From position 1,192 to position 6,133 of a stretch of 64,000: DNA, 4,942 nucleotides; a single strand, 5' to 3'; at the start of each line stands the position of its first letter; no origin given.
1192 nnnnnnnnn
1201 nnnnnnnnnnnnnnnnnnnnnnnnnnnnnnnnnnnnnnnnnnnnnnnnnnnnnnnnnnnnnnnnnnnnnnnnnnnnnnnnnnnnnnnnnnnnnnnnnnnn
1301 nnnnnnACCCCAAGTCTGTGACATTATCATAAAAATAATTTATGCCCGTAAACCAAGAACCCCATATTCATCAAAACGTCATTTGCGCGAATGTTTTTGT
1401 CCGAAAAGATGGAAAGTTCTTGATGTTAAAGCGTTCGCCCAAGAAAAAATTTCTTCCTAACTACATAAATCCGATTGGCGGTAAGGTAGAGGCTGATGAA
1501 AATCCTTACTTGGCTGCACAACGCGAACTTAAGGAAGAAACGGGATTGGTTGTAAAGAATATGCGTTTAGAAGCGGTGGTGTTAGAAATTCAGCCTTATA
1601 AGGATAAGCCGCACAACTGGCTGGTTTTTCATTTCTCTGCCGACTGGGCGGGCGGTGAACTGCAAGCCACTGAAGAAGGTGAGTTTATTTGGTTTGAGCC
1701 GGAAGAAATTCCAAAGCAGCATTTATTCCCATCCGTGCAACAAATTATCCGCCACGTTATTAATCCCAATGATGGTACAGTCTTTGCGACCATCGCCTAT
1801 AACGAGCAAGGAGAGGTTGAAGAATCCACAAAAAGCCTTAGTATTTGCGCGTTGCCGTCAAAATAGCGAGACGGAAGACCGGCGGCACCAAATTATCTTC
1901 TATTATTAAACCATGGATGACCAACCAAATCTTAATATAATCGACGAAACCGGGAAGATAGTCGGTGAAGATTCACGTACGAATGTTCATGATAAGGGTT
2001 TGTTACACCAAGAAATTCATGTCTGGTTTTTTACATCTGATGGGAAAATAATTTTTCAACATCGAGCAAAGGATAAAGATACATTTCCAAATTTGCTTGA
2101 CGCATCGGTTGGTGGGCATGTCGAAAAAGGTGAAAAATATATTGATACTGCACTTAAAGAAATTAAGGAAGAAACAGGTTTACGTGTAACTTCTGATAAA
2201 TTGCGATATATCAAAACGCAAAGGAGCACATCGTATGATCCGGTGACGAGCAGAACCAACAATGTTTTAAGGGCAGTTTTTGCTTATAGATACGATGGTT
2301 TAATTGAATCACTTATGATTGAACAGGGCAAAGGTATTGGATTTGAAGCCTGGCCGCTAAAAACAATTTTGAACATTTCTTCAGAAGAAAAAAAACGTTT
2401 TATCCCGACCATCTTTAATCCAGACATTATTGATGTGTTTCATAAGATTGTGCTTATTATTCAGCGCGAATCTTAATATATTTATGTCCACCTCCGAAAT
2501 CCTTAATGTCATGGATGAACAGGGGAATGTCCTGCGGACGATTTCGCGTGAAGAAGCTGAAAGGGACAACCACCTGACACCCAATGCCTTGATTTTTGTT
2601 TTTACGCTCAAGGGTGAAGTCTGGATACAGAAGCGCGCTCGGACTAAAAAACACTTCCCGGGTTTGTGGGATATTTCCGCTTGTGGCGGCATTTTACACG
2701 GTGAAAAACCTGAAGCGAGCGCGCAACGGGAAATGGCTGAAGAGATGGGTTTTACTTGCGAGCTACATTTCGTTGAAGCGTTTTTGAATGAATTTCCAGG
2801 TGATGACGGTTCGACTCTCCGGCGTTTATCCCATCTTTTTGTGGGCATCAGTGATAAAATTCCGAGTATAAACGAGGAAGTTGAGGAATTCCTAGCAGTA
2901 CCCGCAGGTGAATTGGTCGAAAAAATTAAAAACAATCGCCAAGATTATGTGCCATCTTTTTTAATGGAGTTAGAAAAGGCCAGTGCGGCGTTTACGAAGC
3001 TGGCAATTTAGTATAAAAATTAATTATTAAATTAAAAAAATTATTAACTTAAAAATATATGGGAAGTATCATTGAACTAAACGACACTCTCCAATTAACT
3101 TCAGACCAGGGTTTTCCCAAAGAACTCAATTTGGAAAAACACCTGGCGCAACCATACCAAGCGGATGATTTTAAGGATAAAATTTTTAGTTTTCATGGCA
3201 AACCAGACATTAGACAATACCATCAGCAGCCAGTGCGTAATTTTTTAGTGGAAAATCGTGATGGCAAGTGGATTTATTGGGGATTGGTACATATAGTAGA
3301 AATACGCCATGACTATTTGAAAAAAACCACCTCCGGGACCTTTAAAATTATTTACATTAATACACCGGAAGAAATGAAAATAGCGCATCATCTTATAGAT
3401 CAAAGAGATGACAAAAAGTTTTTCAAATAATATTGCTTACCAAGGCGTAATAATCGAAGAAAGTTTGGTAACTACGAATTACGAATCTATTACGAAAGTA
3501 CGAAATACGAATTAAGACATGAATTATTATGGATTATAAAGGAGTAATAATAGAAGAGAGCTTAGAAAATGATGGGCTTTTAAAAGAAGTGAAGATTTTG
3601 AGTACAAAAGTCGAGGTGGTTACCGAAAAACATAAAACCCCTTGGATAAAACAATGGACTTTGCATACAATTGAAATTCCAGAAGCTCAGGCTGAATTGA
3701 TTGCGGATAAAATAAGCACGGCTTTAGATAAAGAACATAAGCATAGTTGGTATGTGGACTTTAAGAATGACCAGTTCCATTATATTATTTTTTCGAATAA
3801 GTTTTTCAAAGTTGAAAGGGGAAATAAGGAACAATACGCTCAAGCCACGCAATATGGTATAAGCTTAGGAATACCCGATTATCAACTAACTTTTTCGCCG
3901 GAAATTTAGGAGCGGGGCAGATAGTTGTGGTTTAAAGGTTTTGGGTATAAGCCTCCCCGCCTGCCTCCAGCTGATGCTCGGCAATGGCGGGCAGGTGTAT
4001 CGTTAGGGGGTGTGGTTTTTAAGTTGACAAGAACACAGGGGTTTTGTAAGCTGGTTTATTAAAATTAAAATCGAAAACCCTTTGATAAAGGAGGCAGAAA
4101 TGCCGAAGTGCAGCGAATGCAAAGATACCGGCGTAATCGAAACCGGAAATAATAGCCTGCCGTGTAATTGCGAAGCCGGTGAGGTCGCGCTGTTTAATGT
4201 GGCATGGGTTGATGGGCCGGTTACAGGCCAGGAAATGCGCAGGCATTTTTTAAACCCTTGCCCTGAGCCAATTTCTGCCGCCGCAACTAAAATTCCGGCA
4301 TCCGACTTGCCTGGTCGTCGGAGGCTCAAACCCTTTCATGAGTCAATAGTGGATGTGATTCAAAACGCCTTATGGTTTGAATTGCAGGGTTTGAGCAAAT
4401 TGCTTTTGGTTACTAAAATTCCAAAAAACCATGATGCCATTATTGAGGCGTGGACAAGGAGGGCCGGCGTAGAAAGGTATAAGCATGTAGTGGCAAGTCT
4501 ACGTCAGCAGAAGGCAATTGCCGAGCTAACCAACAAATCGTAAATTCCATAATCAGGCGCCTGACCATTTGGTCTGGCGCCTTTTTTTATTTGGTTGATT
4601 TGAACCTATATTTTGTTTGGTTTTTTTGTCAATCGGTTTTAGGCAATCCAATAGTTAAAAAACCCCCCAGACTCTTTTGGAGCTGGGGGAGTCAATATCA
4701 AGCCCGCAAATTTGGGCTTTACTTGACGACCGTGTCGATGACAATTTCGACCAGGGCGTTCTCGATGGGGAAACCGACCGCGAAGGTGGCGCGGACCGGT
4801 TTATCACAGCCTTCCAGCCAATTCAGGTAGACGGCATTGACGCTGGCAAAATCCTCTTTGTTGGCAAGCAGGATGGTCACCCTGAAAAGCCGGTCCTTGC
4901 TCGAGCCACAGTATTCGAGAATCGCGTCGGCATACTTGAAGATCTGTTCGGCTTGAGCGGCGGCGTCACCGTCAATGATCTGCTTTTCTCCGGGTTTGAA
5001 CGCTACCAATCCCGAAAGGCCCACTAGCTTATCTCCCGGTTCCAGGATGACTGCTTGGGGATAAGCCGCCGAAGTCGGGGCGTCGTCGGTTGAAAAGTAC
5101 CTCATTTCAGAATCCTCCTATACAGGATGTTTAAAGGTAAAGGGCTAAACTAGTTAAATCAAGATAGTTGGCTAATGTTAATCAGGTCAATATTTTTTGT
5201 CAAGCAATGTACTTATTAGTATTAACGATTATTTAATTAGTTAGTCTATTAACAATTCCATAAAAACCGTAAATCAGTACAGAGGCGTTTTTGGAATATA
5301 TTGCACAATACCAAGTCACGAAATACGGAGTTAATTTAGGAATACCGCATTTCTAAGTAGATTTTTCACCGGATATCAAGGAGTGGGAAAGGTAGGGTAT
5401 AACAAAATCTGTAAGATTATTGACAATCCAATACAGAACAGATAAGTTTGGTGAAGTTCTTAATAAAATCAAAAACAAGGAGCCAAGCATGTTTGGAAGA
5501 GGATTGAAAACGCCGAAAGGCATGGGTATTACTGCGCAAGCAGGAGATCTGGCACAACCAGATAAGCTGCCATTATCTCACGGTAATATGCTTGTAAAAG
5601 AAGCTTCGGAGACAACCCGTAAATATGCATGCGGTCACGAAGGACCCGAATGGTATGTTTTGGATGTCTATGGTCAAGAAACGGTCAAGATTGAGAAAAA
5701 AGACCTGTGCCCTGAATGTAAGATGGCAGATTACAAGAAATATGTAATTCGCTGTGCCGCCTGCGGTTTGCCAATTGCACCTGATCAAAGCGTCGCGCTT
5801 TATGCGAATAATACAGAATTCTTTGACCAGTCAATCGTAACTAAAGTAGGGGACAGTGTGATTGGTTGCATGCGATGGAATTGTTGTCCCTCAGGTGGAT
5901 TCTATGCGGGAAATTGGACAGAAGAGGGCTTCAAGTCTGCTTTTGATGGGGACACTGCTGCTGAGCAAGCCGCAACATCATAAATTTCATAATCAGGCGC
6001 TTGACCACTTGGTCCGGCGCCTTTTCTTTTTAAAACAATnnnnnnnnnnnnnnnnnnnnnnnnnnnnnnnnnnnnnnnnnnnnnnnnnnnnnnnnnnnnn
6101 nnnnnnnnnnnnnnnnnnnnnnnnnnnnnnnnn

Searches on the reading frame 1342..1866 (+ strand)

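Call 10: search_protein_families(library=pfam, proteins=[window:1342-1866:+], max_evalue=0.01)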
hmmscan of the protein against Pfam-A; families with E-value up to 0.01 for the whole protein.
window:1342-1866:+ (174 aa): 2 families
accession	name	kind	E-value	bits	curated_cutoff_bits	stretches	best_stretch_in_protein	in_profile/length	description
PF00293.34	NUDIX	-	1.5e-20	74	21.1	1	18-128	8-123/134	NUDIX domain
PF14815.12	NUDIX_4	-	2.7e-05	24.4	35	1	19-135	5-110/113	NUDIX domain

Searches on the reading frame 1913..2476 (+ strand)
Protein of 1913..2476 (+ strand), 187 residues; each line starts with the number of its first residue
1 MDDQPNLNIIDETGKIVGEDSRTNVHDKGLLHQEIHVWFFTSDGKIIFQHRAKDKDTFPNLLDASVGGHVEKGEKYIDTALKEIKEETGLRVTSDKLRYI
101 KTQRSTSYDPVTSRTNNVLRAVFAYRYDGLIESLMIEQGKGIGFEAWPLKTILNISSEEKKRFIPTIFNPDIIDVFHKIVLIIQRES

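Call 10: search_protein_families(library=pfam, proteins=[window:1913-2476:+], max_evalue=0.01)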
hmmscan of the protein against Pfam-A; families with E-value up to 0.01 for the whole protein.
window:1913-2476:+ (187 aa): 1 family
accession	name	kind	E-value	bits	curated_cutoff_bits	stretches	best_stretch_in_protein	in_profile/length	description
PF00293.34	NUDIX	-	1.8e-12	47.8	21.1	1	33-125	4-93/134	NUDIX domain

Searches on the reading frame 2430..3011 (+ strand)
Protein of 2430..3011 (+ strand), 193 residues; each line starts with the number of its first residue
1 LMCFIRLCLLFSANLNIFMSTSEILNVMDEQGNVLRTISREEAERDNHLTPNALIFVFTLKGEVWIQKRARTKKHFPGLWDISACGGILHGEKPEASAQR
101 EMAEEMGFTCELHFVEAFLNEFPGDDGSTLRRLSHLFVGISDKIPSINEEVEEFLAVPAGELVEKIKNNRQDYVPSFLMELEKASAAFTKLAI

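Call 10: search_protein_families(library=pfam, proteins=[window:2430-3011:+], max_evalue=0.01)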
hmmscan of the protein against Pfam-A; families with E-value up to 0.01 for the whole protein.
window:2430-3011:+ (193 aa): 1 family
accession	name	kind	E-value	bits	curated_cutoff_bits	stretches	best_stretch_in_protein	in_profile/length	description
PF00293.34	NUDIX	-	2.7e-15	57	21.1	1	50-172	3-129/134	NUDIX domain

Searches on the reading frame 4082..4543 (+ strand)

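Call 10: search_protein_families(library=pfam, proteins=[window:4082-4543:+], max_evalue=0.01)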
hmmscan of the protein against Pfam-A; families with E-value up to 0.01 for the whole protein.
window:4082-4543:+ (153 aa): 0 families

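Call 90: search_protein_families(library=pfam, proteins=[window:4082-4543:+], max_evalue=1)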
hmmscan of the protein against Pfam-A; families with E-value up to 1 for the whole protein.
window:4082-4543:+ (153 aa): 1 family
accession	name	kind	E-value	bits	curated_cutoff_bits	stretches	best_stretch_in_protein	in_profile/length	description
PF17454.7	Bee_toxin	-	0.26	11.5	25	1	26-37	26-37/46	Honey bee toxin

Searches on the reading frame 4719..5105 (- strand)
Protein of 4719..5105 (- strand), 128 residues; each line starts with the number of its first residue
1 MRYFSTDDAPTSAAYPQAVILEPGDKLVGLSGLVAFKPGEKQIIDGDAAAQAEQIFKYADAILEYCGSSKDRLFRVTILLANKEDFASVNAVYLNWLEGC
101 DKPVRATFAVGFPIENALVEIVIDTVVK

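Call 10: search_protein_families(library=pfam, proteins=[window:4719-5105:-], max_evalue=0.01)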
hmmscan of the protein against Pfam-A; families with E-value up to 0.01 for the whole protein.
window:4719-5105:- (128 aa): 1 family
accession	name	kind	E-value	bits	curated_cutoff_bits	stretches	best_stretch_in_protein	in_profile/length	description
PF01042.26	Ribonuc_L-PSP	-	2.7e-19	69.8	27.3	1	8-125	3-119/121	Endoribonuclease L-PSP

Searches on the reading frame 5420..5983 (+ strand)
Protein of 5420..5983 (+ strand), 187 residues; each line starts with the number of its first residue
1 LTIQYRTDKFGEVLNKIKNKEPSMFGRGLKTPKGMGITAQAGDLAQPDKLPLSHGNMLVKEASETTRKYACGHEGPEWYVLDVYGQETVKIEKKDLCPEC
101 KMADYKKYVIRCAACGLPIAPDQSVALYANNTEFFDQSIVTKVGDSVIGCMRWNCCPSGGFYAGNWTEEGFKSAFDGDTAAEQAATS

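Call 10: search_protein_families(library=pfam, proteins=[window:5420-5983:+], max_evalue=0.01)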
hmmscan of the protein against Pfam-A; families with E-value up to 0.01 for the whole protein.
window:5420-5983:+ (187 aa): 0 families

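Call 90: search_protein_families(library=pfam, proteins=[window:5420-5983:+], max_evalue=1)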
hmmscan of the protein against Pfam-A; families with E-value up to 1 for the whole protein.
window:5420-5983:+ (187 aa): 2 families
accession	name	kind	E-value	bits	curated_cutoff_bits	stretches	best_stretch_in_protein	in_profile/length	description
PF17034.11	zinc_ribbon_16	-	0.044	14.4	27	1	82-156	26-91/125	Zinc-ribbon like family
PF13824.12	zf-Mss51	-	0.14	12.8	27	1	96-120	1-25/55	Zinc-finger of mitochondrial splicing suppressor 51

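Call 91: search_protein_families(library=ncbifam, proteins=[window:5420-5983:+], max_evalue=0.1)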
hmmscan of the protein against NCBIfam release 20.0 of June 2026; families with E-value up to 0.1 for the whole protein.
window:5420-5983:+ (187 aa): 1 family
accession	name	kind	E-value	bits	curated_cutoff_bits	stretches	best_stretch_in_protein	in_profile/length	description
NF049953.1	ribbon_DG_selen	exception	0.031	14.2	130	1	95-124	6-34/172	zinc ribbon-containing (seleno)protein DG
